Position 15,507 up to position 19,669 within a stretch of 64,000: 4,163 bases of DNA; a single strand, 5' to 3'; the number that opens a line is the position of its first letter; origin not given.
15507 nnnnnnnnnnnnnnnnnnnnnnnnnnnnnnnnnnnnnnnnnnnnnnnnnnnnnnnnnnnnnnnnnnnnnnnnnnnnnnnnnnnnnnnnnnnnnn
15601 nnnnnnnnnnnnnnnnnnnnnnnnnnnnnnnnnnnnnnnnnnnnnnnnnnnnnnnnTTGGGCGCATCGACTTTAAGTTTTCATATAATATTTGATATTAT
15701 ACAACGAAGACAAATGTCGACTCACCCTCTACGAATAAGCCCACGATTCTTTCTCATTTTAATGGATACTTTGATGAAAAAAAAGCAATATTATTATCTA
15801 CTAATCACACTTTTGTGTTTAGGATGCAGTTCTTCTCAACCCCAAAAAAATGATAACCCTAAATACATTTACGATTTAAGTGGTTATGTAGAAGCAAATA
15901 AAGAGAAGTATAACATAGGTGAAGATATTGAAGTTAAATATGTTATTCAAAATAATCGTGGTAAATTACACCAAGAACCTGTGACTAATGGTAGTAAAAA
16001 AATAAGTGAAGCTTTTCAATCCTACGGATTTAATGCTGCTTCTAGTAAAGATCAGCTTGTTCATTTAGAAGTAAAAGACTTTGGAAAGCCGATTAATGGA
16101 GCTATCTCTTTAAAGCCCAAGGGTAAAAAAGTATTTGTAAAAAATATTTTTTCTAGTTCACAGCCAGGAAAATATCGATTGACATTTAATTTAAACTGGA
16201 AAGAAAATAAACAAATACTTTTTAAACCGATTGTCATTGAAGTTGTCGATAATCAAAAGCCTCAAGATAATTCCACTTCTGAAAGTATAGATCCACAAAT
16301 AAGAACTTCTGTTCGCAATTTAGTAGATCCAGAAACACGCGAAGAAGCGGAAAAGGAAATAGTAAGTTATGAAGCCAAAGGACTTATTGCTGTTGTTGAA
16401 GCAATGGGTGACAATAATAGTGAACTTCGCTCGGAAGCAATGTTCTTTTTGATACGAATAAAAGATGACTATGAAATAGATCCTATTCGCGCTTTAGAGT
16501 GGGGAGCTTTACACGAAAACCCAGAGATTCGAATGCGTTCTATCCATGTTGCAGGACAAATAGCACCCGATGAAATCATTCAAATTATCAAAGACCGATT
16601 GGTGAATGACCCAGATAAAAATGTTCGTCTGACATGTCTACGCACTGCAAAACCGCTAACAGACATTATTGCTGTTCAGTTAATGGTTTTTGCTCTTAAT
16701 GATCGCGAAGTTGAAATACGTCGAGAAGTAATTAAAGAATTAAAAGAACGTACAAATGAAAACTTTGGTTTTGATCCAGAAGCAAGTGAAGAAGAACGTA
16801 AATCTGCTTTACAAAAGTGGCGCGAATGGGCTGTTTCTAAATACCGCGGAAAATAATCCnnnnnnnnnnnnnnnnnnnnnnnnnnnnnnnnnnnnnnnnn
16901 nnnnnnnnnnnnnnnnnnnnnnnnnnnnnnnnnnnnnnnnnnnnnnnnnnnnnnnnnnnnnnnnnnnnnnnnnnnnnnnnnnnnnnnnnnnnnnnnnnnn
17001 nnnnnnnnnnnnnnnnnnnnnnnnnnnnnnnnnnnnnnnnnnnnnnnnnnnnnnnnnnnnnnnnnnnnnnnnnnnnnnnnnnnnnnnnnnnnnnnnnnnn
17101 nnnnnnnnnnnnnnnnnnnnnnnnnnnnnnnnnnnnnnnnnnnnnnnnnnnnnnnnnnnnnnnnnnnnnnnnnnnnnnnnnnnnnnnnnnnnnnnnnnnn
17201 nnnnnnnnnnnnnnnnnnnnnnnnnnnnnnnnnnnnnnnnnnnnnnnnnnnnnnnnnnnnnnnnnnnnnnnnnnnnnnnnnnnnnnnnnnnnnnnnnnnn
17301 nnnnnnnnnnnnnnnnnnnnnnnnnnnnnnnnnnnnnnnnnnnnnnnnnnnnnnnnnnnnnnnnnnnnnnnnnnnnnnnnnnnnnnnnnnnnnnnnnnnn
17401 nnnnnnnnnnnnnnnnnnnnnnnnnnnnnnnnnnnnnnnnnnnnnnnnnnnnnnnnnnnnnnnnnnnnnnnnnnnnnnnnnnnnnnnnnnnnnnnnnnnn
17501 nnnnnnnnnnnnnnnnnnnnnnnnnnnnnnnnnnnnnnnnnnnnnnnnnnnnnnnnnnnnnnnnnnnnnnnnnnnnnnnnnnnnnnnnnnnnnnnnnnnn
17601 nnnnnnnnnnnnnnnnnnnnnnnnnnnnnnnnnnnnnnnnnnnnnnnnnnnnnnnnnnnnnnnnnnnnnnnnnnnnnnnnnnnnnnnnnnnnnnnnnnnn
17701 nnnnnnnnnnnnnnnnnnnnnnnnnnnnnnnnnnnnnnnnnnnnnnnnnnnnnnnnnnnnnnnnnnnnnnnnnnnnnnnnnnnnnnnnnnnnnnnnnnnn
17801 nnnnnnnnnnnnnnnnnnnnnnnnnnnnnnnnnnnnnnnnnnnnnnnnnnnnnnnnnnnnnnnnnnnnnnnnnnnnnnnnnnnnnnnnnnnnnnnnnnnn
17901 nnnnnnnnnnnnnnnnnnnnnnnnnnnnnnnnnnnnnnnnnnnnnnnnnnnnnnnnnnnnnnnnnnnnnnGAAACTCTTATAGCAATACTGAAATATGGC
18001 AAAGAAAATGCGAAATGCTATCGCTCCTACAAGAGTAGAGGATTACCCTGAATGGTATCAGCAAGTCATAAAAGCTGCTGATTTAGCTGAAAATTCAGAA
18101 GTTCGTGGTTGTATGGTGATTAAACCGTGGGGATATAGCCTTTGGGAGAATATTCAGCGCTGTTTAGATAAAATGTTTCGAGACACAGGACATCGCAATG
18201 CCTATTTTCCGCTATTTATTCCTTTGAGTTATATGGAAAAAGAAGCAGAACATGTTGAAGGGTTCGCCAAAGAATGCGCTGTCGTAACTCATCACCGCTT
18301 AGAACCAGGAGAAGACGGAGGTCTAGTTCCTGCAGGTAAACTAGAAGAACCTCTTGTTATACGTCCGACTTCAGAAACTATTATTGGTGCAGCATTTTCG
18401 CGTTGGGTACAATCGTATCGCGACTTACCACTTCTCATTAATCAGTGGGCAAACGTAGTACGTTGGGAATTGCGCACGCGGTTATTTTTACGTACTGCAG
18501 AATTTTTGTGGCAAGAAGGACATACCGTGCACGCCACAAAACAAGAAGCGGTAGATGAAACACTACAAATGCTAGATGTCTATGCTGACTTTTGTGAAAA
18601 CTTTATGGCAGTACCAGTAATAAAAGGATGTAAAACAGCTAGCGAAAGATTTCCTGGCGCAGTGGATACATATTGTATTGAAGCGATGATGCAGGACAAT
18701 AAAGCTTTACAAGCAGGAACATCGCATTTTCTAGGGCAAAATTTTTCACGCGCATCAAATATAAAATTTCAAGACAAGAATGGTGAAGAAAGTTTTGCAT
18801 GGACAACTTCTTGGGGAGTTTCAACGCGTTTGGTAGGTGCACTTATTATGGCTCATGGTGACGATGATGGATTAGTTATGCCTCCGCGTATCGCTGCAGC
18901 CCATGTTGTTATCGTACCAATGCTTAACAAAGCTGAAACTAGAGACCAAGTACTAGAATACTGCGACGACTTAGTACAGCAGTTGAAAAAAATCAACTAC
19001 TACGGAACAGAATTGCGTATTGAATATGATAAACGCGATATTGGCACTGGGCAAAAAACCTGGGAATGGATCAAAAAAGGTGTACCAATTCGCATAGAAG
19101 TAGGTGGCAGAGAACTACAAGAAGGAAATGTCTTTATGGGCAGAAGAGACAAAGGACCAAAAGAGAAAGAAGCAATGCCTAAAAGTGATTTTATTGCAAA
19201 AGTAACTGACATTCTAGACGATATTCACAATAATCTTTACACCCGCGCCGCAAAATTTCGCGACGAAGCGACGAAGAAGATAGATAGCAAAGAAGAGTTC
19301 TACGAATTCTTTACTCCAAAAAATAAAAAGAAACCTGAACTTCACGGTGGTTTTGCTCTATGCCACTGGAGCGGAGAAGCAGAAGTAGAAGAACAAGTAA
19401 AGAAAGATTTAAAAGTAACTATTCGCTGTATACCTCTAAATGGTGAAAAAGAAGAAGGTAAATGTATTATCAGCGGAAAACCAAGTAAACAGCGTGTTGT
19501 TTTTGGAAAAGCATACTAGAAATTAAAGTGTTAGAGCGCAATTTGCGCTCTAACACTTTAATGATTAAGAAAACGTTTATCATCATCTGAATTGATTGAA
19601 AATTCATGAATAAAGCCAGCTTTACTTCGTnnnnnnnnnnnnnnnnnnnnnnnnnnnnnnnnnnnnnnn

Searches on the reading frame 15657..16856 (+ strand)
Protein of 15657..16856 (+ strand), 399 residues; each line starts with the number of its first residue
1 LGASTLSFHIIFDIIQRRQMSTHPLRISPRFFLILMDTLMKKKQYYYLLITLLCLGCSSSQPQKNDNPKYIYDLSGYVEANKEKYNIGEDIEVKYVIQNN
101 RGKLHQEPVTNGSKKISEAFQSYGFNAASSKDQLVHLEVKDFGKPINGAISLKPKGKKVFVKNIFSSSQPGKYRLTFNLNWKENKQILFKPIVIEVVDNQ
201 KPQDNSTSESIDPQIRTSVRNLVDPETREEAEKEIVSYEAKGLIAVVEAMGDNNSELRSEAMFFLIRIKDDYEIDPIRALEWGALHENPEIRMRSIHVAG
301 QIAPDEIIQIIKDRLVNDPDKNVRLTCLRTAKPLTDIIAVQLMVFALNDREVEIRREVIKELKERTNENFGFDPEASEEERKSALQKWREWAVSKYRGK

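Call 78: search_protein_families(library=pfam, max_evalue=0.00001, proteins=[window:15657-16856:+])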
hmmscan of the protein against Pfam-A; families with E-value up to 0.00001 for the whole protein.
window:15657-16856:+ (399 aa): 1 family
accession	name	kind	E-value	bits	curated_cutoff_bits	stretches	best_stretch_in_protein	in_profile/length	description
PF13646.12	HEAT_2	-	2e-14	54.1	27.7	2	284-361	8-86/88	HEAT repeats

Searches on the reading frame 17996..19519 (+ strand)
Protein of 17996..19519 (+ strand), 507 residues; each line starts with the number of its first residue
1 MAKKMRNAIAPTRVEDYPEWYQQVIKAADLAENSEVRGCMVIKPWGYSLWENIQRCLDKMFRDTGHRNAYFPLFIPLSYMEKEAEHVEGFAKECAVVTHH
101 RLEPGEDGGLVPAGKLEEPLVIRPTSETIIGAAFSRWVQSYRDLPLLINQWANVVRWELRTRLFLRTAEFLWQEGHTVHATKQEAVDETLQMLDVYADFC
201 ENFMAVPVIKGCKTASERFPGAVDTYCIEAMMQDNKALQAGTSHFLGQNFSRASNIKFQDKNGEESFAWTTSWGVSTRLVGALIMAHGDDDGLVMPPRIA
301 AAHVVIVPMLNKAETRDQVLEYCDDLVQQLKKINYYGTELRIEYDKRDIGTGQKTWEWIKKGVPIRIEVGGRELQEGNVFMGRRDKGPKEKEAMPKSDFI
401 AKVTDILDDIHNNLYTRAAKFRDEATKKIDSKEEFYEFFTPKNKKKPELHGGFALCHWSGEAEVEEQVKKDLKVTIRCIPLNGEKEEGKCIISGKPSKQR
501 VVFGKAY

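Call 79: search_protein_families(library=pfam, max_evalue=0.00001, proteins=[window:17996-19519:+])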
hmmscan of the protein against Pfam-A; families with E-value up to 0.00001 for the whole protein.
window:17996-19519:+ (507 aa): 3 families
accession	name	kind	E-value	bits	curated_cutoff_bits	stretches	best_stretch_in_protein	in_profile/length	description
PF09180.16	ProRS-C_1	-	1.4e-19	70.4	31.5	1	451-507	11-71/71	Prolyl-tRNA synthetase, C-terminal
PF00587.30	tRNA-synt_2b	-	1.3e-18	68.1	29.3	1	117-284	8-176/179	tRNA synthetase class II core domain (G, H, P, S and T)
PF03129.25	HGTP_anticodon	-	2.2e-13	50.6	21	1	303-404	1-92/94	Anticodon binding domain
